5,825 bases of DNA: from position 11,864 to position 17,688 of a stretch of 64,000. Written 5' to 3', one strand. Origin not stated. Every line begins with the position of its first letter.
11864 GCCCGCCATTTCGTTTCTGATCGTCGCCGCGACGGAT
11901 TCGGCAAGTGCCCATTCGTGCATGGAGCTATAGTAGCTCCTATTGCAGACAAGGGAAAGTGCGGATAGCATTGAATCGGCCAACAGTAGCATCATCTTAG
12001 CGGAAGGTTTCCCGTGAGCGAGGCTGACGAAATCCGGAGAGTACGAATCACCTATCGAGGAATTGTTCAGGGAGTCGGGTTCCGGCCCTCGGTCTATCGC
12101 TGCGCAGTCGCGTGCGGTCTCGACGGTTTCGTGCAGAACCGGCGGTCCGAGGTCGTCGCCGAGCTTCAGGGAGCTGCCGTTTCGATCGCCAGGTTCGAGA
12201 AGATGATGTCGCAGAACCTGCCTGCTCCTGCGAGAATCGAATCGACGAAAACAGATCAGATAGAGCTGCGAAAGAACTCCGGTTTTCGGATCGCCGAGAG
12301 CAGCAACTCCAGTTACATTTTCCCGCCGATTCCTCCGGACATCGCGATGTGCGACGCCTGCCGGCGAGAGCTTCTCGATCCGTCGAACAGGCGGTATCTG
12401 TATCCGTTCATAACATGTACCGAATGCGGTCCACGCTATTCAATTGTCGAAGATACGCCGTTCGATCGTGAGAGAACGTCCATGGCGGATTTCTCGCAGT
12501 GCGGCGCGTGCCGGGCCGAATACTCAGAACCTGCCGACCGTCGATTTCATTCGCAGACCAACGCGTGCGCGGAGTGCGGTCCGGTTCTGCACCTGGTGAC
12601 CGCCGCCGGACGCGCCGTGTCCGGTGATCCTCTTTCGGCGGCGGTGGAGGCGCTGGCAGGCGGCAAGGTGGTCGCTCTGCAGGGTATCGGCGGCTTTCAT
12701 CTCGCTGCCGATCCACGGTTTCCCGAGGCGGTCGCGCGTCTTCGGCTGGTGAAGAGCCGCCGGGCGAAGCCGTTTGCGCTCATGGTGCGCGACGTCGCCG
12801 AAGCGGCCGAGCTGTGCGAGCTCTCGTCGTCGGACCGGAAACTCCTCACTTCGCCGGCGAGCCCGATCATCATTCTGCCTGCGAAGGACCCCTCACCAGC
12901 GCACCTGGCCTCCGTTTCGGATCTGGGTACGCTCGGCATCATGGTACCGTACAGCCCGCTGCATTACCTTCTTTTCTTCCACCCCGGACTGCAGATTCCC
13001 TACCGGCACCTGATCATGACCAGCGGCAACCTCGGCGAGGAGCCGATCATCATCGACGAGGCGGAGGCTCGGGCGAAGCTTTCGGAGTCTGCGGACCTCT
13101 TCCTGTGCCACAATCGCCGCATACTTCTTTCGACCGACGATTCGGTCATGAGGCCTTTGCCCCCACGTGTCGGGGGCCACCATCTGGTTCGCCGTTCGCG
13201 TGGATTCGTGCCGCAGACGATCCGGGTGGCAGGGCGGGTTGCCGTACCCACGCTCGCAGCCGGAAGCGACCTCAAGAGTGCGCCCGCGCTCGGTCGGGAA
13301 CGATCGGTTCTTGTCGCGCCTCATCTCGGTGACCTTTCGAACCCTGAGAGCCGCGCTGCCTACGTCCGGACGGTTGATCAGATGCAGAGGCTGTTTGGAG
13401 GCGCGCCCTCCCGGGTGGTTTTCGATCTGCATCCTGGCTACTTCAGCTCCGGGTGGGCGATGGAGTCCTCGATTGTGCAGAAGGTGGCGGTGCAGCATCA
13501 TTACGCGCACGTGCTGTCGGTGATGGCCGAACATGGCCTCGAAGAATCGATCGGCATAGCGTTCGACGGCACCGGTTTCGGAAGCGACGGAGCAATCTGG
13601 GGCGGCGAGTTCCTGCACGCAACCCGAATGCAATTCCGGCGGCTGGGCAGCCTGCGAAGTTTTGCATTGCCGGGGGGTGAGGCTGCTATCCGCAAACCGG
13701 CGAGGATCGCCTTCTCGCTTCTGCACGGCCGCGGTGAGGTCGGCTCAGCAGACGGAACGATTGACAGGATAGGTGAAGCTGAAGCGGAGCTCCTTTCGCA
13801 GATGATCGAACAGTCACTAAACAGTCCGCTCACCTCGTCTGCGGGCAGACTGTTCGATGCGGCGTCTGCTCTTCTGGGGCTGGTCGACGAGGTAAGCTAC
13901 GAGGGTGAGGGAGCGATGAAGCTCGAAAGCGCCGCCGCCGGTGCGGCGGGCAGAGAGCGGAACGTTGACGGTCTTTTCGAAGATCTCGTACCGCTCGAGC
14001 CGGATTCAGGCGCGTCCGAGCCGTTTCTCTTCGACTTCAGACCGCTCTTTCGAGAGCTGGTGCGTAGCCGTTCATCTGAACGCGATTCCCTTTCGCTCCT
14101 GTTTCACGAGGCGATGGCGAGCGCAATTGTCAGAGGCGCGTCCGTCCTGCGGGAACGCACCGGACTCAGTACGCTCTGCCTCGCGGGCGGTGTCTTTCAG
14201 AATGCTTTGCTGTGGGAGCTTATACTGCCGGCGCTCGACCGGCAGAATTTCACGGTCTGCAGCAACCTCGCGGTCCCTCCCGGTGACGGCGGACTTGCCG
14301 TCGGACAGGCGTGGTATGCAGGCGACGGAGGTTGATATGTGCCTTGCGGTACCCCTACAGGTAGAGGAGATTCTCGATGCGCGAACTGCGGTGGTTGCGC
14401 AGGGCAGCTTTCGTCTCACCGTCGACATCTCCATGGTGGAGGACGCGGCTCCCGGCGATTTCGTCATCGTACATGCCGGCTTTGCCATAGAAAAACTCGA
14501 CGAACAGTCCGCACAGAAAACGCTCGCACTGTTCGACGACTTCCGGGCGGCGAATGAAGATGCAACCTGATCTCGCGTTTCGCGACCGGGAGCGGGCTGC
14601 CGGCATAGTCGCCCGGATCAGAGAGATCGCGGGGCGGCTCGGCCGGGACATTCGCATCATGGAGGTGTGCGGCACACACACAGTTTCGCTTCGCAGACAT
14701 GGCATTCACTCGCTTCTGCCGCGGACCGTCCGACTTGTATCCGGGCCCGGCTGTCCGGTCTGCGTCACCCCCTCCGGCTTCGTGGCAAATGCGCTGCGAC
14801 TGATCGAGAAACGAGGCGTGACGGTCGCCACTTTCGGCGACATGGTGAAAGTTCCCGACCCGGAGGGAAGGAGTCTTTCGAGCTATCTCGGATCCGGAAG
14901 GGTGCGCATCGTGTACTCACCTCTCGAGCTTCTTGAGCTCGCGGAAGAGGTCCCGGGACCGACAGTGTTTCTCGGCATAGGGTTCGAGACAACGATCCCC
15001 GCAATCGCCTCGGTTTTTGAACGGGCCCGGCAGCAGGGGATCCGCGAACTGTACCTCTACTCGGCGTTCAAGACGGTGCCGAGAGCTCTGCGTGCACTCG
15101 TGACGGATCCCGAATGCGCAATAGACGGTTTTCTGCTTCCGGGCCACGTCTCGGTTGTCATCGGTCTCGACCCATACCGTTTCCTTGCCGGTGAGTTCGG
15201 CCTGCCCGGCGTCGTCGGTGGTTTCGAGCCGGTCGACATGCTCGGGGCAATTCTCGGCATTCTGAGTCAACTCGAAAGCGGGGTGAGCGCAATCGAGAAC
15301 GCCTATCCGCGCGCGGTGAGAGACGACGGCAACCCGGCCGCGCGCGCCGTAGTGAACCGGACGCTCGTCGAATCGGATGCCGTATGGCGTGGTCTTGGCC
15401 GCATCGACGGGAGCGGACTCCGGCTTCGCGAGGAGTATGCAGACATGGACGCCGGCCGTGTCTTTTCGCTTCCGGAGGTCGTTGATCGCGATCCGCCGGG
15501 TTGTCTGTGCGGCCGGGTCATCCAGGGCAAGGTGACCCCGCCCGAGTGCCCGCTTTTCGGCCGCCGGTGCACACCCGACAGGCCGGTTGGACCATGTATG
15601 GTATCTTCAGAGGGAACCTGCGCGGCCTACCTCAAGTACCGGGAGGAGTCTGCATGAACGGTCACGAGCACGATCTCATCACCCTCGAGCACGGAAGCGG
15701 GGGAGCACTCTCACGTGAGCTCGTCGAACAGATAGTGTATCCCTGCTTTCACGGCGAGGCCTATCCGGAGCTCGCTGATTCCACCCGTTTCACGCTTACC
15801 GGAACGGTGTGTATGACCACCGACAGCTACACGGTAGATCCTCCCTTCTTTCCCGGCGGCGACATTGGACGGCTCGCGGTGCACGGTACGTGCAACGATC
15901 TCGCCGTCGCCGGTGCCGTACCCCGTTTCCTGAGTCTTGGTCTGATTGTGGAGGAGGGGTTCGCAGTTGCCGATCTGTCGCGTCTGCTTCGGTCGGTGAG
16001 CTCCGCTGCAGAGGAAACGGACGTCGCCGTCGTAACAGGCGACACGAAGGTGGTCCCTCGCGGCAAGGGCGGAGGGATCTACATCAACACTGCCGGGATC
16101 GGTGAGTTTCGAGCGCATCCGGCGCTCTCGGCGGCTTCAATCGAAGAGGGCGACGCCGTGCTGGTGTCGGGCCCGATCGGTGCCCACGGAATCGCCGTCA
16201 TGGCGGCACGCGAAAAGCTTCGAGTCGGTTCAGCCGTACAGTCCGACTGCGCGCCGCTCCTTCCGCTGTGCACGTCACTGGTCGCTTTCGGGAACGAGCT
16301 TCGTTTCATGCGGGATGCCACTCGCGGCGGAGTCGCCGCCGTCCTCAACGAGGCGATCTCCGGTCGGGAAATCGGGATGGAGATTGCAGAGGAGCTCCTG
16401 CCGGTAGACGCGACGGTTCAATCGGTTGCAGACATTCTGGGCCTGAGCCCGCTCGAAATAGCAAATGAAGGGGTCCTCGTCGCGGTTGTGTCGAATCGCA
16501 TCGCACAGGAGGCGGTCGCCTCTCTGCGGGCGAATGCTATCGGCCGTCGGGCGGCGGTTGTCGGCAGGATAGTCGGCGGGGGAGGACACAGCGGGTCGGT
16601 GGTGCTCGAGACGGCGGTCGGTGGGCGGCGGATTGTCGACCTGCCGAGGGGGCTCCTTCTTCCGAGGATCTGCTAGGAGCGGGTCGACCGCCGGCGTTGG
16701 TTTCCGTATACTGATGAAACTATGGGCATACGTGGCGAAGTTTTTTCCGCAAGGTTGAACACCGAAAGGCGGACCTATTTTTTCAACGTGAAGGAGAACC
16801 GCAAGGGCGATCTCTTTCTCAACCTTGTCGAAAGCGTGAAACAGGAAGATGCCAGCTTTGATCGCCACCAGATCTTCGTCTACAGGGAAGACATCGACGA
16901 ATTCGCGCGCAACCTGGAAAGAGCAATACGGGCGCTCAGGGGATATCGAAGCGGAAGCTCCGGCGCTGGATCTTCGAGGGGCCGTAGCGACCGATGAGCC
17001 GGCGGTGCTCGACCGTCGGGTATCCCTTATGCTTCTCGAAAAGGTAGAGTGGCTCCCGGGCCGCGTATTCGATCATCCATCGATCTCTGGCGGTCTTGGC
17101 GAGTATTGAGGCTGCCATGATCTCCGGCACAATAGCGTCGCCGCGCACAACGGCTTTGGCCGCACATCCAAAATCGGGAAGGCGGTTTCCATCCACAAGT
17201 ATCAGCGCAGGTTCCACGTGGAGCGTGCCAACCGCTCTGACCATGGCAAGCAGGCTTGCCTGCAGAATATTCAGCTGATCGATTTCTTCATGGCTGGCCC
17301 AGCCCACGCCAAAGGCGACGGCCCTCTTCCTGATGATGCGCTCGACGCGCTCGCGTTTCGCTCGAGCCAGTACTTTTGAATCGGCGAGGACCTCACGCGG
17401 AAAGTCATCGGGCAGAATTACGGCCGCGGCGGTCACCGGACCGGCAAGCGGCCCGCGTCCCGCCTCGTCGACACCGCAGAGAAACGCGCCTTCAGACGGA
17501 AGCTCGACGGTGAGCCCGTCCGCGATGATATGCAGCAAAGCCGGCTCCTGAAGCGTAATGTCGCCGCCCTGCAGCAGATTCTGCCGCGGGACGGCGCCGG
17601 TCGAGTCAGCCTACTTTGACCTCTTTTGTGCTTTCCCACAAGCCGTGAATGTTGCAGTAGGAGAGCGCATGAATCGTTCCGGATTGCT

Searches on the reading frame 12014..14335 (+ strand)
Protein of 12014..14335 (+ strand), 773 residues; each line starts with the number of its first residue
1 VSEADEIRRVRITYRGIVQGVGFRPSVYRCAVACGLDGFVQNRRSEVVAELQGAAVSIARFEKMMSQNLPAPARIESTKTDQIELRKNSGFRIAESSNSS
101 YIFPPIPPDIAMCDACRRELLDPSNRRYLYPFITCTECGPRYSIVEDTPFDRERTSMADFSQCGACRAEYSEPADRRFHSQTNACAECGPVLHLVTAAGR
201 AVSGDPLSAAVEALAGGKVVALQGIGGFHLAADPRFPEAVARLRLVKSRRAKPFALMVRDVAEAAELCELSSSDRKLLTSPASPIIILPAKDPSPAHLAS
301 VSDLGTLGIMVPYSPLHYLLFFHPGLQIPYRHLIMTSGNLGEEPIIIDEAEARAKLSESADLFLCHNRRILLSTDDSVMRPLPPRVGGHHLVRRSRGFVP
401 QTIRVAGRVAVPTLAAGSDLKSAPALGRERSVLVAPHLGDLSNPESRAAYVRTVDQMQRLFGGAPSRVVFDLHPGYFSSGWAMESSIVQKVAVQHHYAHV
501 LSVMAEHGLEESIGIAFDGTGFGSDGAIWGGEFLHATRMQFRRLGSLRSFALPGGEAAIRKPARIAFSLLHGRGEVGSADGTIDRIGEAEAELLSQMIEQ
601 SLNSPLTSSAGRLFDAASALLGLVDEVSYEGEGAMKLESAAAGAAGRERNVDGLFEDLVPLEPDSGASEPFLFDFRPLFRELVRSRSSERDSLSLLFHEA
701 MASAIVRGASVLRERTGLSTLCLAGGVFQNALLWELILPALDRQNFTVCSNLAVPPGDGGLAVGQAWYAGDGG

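Call 59: search_protein_families(library=pfam, proteins=[window:12014-14335:+], max_evalue=0.00001)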
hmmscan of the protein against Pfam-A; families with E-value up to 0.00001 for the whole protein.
window:12014-14335:+ (773 aa): 5 families
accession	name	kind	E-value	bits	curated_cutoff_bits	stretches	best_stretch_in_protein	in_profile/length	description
PF22521.2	HypF_C_2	-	2.1e-70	237.7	27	1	514-765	1-241/241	Carbamoyltransferase, Kae1-like Domain, second subdomain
PF01300.24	Sua5_yciO_yrdC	-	2.4e-32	112.3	25.1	1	212-382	1-168/178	Telomere recombination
PF07503.17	zf-HYPF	-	9.4e-30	102.6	23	2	112-145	1-34/34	HypF finger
PF17788.7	HypF_C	-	4.2e-28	98.4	23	1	412-506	5-99/99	HypF Kae1-like domain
PF00708.24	Acylphosphatase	-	2.4e-17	63.4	22.5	1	11-93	2-85/85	Acylphosphatase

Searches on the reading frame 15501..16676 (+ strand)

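Call 59: search_protein_families(library=pfam, proteins=[window:15501-16676:+], max_evalue=0.00001)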
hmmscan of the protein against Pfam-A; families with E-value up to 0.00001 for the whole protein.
window:15501-16676:+ (391 aa): 2 families
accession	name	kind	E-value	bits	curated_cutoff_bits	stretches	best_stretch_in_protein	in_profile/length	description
PF02769.27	AIRS_C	-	2.2e-18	67.4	23.1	1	215-365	1-153/156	AIR synthase related protein, C-terminal domain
PF00586.29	AIRS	-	3.2e-18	66.6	24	1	101-202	13-111/112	AIR synthase related protein, N-terminal domain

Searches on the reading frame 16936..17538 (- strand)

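Call 61: search_protein_families(library=pfam, proteins=[window:16936-17538:-], max_evalue=0.0001)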
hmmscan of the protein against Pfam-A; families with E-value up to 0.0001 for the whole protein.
window:16936-17538:- (200 aa): 1 family
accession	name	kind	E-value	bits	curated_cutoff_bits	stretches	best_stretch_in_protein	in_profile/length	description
PF01351.25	RNase_HII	-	1.2e-36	126.9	25.8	1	21-195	1-196/199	Ribonuclease HII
